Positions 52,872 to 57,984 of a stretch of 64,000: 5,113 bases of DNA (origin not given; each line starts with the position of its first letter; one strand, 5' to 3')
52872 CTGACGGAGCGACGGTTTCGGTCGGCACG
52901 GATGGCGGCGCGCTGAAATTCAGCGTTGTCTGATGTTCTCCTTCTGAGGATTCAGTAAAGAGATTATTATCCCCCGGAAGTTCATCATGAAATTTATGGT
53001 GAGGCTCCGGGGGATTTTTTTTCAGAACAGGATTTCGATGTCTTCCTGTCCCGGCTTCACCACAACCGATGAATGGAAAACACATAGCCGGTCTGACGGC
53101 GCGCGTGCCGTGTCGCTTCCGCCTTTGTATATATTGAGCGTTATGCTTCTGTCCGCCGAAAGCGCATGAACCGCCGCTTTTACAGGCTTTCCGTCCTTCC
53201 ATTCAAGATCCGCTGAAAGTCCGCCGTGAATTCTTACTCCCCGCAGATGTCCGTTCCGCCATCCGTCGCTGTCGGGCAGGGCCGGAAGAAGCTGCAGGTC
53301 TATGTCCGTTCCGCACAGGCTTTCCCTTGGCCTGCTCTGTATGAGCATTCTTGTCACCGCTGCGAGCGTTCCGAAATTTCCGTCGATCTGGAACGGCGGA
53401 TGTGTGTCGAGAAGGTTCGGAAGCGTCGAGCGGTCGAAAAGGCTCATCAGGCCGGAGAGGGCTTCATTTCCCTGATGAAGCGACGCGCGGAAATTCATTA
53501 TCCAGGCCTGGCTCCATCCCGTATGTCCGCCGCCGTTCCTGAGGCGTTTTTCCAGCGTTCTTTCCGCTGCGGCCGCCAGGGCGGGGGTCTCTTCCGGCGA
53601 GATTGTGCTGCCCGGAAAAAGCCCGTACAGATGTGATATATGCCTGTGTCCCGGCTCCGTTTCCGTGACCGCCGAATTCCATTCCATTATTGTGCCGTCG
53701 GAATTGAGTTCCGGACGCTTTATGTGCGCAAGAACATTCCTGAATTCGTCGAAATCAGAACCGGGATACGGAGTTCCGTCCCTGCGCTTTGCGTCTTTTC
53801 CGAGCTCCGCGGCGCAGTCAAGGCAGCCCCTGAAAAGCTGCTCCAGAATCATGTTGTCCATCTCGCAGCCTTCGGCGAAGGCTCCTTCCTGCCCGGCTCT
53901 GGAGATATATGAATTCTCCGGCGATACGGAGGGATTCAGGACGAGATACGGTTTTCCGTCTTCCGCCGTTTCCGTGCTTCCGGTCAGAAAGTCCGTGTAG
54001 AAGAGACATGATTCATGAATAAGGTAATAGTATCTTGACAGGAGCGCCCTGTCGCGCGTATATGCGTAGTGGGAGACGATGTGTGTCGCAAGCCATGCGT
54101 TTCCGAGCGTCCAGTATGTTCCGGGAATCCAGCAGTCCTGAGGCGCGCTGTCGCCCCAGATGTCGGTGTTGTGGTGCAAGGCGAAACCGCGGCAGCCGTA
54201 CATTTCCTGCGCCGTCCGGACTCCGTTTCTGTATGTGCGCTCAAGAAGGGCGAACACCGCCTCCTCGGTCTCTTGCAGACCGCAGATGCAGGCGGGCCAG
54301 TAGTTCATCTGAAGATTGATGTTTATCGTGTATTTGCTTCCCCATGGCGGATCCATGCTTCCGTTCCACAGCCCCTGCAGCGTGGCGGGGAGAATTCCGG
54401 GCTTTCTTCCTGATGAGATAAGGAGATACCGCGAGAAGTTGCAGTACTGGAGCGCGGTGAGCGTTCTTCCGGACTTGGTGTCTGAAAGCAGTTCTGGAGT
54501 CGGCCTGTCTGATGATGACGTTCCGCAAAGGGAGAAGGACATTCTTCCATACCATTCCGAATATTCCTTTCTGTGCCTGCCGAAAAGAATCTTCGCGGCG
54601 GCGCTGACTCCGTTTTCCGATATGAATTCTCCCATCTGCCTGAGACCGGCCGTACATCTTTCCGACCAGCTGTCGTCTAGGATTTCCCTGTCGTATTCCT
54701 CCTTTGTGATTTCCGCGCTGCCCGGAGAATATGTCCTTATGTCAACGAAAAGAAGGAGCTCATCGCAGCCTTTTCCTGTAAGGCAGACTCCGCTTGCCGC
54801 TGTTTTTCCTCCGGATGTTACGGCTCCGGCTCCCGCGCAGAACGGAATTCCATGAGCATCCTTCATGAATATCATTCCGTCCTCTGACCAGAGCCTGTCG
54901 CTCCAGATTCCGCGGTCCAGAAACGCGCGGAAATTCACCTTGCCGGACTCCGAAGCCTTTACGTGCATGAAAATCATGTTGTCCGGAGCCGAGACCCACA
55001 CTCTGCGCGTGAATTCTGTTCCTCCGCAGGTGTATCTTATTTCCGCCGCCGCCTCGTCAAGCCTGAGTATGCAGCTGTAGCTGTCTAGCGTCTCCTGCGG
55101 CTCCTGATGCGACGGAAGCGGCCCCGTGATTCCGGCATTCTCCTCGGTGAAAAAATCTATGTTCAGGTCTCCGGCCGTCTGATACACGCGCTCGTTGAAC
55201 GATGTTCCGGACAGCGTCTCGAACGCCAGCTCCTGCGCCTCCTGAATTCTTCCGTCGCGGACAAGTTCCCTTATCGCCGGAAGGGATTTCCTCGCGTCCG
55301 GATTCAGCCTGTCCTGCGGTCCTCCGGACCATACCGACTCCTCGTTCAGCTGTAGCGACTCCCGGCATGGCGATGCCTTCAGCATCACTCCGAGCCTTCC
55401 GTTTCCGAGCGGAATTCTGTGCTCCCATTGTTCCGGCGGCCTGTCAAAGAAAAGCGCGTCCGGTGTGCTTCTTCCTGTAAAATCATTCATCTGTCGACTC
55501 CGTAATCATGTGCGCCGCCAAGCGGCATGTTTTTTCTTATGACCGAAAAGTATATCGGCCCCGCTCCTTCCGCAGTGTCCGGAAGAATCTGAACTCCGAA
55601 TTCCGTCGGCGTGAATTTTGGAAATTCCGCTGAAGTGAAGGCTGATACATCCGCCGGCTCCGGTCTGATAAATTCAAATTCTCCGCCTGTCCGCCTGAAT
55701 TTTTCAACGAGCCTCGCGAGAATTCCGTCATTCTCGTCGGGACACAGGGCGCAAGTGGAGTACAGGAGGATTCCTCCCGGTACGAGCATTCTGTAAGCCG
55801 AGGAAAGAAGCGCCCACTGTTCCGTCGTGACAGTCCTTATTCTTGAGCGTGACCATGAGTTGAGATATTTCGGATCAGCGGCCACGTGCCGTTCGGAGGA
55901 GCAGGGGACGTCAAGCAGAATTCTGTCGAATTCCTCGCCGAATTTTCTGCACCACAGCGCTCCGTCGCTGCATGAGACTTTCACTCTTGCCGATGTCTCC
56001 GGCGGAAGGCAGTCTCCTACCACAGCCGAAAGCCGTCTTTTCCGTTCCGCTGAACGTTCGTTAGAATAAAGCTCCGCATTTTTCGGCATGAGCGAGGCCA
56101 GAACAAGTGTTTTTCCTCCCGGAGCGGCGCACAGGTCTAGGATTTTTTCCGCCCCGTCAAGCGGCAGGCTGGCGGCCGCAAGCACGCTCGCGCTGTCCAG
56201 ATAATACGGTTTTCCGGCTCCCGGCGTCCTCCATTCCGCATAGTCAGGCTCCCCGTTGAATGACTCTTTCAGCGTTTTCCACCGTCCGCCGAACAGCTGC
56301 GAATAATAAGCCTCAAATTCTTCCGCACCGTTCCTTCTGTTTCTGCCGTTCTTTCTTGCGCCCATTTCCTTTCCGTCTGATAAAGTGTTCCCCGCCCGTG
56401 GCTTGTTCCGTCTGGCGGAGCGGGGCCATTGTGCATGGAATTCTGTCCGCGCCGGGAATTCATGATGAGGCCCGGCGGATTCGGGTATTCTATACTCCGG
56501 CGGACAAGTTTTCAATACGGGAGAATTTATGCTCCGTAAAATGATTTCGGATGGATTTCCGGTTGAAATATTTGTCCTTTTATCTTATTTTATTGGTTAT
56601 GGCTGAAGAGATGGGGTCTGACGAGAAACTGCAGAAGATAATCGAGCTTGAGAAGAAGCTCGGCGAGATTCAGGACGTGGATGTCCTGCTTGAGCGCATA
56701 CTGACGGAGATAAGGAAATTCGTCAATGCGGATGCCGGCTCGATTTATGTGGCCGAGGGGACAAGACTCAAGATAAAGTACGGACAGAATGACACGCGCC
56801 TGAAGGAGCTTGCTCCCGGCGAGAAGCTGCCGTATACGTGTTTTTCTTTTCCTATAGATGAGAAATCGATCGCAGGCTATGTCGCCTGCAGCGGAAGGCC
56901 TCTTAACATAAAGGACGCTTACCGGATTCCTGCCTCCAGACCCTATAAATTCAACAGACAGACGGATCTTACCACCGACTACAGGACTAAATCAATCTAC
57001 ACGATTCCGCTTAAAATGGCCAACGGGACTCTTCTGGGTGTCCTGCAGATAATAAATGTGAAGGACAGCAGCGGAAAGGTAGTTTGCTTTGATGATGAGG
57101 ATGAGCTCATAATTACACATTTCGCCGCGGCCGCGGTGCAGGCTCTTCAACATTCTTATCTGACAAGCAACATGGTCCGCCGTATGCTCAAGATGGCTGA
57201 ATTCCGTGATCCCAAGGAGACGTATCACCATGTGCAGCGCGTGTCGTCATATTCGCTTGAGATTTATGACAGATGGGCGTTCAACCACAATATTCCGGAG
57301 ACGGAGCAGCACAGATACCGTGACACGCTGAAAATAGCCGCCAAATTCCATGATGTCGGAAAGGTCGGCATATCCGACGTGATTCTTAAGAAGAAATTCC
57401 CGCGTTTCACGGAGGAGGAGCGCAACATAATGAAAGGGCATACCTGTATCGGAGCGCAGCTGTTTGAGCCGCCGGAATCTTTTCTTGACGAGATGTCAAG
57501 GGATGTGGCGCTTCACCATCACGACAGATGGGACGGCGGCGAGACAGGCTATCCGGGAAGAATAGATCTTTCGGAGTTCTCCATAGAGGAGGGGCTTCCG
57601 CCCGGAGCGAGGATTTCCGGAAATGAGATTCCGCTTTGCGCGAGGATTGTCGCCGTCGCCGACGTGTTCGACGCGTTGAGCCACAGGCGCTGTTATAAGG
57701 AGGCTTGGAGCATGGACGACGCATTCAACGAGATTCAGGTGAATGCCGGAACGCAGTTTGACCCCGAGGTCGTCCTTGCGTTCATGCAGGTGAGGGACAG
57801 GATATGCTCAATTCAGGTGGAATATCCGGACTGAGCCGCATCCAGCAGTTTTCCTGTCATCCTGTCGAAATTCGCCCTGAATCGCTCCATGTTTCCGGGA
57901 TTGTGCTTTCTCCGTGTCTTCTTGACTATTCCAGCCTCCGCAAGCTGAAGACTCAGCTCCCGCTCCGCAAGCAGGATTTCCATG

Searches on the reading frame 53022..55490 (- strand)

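Call 91: search_protein_families(library=pfam, proteins=[window:53022-55490:-], max_evalue=0.0001)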
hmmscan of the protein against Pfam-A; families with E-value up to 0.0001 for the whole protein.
window:53022-55490:- (822 aa): 3 families
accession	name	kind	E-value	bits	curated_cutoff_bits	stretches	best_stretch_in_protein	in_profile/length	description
PF22124.2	Glyco_hydro_95_cat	-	7.8e-137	457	27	1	302-716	5-408/408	Glycosyl hydrolase family 95 catalytic domain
PF14498.12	Glyco_hyd_65N_2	-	5.3e-45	154.7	27.7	1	13-253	1-229/234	Glycosyl hydrolase family 65, N-terminal domain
PF21307.2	Glyco_hydro_95_C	-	3.6e-08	34.2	27.6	1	732-780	7-53/94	Glycoside hydrolase family 95, C-terminal domain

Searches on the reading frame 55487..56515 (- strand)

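Call 91: search_protein_families(library=pfam, proteins=[window:55487-56515:-], max_evalue=0.0001)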
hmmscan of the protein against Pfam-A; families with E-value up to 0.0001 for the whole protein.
window:55487-56515:- (342 aa): 1 family
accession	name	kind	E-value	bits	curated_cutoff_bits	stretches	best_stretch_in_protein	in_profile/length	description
PF01189.24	Methyltr_RsmB-F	-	7.6e-30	104.5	27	1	118-272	5-156/199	16S rRNA methyltransferase RsmB/F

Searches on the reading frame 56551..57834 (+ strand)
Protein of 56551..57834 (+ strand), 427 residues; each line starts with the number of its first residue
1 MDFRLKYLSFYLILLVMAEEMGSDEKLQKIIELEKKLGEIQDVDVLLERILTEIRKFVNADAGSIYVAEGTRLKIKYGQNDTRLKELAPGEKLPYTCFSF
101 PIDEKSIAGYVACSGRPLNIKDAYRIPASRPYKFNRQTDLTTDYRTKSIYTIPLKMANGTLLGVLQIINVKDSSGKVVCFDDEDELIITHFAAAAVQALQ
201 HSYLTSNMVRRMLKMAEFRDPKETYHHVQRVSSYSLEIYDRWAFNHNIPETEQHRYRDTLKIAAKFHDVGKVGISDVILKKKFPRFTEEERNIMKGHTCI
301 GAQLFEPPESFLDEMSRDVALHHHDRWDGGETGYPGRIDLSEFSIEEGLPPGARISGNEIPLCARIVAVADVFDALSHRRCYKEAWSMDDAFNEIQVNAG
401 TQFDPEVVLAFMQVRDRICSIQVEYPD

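Call 91: search_protein_families(library=pfam, proteins=[window:56551-57834:+], max_evalue=0.0001)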
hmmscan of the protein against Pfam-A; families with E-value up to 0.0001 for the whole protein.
window:56551-57834:+ (427 aa): 4 families
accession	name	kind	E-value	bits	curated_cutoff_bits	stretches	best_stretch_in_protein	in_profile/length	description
PF13487.12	HD_5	-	3.9e-21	76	27.2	2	349-407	114-170/170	HD domain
PF01966.28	HD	-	3.3e-15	56.8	22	1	224-375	1-115/116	HD domain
PF01590.32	GAF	-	1.5e-13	51.8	22.4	1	42-199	1-133/133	GAF domain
PF13185.12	GAF_2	-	3.7e-09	37.3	28.6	1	41-200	2-136/136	GAF domain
